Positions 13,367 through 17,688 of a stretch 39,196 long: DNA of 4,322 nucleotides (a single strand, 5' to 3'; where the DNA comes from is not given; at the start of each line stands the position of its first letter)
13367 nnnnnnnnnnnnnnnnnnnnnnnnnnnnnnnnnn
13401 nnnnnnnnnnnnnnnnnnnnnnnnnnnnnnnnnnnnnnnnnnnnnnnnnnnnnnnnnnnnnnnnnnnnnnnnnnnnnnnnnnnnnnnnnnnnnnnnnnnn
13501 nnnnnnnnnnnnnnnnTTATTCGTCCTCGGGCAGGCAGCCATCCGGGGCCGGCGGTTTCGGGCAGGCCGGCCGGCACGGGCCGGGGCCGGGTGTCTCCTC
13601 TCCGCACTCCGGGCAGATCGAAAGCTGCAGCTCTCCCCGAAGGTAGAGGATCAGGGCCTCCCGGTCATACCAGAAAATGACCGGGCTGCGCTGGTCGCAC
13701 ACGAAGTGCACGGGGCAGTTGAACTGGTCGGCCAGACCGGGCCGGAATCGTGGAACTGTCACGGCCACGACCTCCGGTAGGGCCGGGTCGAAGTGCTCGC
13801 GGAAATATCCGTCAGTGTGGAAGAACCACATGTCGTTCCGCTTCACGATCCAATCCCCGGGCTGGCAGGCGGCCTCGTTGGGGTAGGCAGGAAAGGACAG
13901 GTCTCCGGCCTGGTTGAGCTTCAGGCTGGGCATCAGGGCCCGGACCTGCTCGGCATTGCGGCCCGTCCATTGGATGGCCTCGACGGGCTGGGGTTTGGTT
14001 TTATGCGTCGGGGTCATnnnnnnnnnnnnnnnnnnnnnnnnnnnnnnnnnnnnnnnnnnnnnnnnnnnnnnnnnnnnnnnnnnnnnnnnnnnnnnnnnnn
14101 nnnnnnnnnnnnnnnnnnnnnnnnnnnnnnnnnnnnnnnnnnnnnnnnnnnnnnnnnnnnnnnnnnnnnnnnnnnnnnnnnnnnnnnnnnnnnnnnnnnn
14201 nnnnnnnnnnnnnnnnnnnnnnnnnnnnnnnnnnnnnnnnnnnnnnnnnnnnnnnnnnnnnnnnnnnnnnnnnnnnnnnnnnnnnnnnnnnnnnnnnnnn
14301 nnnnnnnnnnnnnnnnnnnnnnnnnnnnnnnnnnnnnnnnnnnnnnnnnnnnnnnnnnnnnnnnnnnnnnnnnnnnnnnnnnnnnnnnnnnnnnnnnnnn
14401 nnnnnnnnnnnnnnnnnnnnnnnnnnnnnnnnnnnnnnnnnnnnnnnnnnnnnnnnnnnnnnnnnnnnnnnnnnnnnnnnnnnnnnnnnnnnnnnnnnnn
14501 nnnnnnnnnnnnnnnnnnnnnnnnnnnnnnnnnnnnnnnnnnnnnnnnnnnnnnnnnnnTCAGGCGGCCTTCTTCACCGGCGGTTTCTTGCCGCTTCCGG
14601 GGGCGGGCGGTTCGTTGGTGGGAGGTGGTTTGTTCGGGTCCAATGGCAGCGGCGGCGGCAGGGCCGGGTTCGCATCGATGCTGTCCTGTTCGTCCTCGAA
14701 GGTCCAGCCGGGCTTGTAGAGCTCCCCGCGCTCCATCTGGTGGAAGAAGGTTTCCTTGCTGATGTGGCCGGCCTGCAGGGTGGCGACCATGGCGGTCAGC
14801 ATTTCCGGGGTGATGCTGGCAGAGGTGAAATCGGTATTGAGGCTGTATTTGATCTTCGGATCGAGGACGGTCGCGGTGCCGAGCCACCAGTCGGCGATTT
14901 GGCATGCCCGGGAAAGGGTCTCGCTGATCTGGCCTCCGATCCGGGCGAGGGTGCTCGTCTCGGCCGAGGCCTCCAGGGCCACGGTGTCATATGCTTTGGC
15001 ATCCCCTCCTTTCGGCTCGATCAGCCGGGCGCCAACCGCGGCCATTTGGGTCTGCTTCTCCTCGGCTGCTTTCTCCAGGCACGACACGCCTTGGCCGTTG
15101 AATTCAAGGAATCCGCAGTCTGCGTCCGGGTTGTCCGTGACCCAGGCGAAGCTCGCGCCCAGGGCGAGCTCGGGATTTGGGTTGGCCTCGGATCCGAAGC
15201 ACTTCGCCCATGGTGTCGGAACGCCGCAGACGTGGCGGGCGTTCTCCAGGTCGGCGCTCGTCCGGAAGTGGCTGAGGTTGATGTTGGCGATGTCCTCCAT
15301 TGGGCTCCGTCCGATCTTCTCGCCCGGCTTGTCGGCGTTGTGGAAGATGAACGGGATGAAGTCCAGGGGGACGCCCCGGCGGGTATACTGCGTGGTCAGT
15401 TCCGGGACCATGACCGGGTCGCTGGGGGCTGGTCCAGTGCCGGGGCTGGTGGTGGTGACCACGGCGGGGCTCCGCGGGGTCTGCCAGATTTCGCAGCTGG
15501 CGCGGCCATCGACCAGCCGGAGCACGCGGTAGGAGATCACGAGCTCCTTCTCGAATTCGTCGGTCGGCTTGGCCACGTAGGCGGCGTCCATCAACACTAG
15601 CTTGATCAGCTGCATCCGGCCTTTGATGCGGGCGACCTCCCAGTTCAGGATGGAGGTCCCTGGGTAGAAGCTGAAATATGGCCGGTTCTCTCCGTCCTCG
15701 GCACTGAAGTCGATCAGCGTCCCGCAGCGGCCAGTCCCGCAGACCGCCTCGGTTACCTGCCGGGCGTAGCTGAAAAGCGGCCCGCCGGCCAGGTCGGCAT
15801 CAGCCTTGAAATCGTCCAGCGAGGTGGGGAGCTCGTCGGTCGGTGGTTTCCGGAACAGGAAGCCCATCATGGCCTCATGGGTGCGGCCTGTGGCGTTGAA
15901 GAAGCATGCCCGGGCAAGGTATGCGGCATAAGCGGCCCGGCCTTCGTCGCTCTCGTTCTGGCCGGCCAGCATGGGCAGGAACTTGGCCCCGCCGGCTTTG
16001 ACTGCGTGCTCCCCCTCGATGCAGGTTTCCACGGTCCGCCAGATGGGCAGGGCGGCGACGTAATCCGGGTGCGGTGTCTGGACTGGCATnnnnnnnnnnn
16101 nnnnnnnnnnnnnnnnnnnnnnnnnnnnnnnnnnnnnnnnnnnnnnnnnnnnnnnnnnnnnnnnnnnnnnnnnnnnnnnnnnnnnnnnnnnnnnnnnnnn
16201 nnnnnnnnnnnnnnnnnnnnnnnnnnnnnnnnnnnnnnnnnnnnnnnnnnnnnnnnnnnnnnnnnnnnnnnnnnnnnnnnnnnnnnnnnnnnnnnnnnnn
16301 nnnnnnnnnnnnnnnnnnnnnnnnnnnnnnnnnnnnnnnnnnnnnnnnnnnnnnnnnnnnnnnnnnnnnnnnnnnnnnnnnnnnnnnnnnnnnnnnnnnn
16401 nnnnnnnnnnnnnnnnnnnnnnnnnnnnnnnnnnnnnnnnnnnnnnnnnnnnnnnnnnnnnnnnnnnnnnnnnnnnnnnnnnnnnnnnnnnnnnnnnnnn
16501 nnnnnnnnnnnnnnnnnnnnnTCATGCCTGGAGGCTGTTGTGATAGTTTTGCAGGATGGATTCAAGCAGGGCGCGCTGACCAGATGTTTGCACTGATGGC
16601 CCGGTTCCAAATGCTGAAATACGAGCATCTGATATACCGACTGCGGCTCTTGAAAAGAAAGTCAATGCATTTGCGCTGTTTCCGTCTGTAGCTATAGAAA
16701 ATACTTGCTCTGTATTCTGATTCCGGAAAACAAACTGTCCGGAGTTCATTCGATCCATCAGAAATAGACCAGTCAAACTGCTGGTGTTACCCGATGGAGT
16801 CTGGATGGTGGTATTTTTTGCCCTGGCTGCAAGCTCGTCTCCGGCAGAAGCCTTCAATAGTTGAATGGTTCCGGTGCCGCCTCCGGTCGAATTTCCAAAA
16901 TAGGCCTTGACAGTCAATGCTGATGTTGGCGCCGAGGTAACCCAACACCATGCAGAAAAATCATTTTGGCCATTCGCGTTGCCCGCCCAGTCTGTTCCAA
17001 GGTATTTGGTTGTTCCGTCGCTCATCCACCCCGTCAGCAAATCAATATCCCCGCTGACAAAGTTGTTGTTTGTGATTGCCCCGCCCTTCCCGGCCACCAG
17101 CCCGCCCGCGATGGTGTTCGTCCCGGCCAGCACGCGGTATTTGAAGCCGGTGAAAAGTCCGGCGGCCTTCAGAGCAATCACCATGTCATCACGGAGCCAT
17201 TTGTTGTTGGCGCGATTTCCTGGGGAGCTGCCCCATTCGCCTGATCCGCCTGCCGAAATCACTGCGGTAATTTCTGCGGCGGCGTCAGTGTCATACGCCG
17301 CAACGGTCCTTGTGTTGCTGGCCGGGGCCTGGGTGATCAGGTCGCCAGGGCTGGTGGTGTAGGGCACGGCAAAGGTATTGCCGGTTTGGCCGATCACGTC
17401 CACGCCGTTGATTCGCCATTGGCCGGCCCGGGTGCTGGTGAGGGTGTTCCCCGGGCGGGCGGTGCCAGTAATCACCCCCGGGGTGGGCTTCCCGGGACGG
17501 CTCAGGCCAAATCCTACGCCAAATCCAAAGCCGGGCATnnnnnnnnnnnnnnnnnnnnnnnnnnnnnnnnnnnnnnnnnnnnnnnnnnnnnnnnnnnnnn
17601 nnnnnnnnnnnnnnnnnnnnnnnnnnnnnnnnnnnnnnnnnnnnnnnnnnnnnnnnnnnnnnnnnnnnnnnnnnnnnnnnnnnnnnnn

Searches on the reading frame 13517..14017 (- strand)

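Call 13: search_protein_families(library=phrogs, proteins=[window:13517-14017:-], max_evalue=0.01)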
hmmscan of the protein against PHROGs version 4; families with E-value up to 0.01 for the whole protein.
window:13517-14017:- (166 aa): 3 families
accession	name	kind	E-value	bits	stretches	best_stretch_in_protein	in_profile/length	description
phrog_1810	-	unknown function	4.2e-07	31.1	1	6-80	11-93/166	-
phrog_419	-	unknown function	9.1e-07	29.6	1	6-65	45-108/300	-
phrog_6363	-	unknown function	0.00051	21.6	0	49-77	68-97/99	-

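Call 36: search_protein_families(library=pfam, proteins=[window:13517-14017:-], max_evalue=0.01)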
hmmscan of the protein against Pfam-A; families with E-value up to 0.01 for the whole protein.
window:13517-14017:- (166 aa): 0 families

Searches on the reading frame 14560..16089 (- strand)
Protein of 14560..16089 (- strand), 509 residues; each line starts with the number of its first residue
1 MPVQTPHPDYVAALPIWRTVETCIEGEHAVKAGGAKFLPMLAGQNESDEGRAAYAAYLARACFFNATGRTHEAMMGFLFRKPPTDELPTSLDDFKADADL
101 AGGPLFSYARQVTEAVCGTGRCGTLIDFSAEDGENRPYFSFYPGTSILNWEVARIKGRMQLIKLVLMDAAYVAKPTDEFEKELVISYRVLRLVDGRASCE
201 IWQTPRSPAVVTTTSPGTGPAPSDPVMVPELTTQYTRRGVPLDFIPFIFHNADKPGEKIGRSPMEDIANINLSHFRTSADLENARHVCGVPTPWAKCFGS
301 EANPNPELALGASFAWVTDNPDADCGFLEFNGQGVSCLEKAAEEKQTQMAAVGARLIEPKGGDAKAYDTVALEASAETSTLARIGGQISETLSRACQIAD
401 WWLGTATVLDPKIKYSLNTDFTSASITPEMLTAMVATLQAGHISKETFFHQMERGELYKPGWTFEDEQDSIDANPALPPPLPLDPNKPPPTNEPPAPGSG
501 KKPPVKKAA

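Call 36: search_protein_families(library=pfam, proteins=[window:14560-16089:-], max_evalue=0.01)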
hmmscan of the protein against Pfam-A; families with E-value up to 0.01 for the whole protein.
window:14560-16089:- (509 aa): 1 family
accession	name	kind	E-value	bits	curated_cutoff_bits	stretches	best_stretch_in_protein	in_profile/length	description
PF13264.11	DUF4055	-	4e-29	102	25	1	263-403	1-140/140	Domain of unknown function (DUF4055)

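Call 39: search_dna_similar(query=window:14560-16089:-, collection=phages, mode=protein, max_rows=15)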
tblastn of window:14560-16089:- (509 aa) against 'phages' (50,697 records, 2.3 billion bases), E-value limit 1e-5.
Records with a match: 1382; places in all: 1390; records where one place covers at least 80% of the query: 1212.
Best place of each record, by identity: <60% 1382.
By first word of the organism name: Salmonella 410; Escherichia 305; Pseudomonas 113; Vibrio 106; Acinetobacter 79; Klebsiella 53; Caulobacter 39; Stenotrophomonas 28; Achromobacter 28; Xanthomonas 22; and 58 more.
By host as written in the record: Escherichia coli 159; - 89; Salmonella enterica 60; Salmonella enterica subsp. enterica serovar Enteritidis 58; Salmonella enterica subsp. enterica serovar Typhimurium 48; Salmonella sp. 41; Salmonella enterica subsp. enterica serovar Enteritidis PT1 34; Pseudomonas aeruginosa 33; and 340 more.
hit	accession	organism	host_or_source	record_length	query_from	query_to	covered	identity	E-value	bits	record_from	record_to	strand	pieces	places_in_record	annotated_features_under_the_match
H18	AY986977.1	Xanthomonas phage Xp15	-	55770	1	460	90%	32.4%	1e-56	210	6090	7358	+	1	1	putative phage structural protein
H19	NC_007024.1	Xanthomonas phage Xp15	Xanthomonas campestris pv. pelargonii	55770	1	460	90%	32.4%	1e-56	210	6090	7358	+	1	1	portal protein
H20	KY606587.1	Dinoroseobacter phage vB_DshS-R5C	Dinoroseobacter shibae DFL12T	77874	3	472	92%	30.7%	3e-48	185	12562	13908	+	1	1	hypothetical protein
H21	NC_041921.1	Dinoroseobacter phage vB_DshS-R5C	Dinoroseobacter shibae DFL12T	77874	3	472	92%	30.7%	3e-48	185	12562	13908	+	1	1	portal protein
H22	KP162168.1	Paracoccus phage vB_PmaS-R3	Paracoccus marcusii JL-65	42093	15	472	90%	30.6%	4e-44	173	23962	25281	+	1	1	portal protein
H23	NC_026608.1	Paracoccus phage vB_PmaS-R3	Paracoccus marcusii JL-65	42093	15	472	90%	30.6%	4e-44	173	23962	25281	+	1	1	portal protein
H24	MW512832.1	Pseudomonas phage AUS260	Pseudomonas aeruginosa AUS260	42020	1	467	92%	29.5%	3e-38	155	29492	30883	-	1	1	record has no annotation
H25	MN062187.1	Xanthomonas phage Samson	Xanthomonas sp.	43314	1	467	92%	29.5%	3e-38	155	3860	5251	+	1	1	portal protein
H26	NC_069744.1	Xanthomonas phage Samson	Xanthomonas sp.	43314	1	467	92%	29.5%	3e-38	155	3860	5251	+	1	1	portal protein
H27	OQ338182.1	Pseudomonas phage HMGUpa1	Pseudomonas aeruginosa DSM 50071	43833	1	467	92%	29.5%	3e-38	155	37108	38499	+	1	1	62kDa structural protein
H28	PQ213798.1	Pseudomonas phage FE013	Pseudomonas aeruginosa BWKH029 (DSM ...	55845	1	467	92%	29.5%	3e-38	155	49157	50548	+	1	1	portal protein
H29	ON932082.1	Xanthomonas phage vB_Xar_IVIA-DoCa8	Xanthomonas arboricola pv. juglandis ...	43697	1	467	92%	29.5%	3e-38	155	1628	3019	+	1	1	portal protein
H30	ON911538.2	Xanthomonas phage vB_Xar_IVIA-DoCa1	Xanthomonas arboricola pv. juglandis ...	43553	1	467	92%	29.5%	4e-38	155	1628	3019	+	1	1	portal protein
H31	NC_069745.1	Xanthomonas phage vB_Xar_IVIA-DoCa1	Xanthomonas arboricola pv. juglandis ...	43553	1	467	92%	29.5%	4e-38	155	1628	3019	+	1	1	portal protein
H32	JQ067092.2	Pseudomonas phage PaMx42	Pseudomonas aeruginosa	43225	1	467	92%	29.5%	1e-37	154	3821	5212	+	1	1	portal protein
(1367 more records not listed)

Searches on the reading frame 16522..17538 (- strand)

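Call 60: search_protein_families(library=phrogs, proteins=[window:16522-17538:-], max_evalue=0.00001)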
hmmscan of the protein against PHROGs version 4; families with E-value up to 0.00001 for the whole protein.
window:16522-17538:- (338 aa): 1 family
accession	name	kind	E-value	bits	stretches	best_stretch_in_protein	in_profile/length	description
phrog_17104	-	unknown function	8.7e-29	102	1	83-334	12-257/264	-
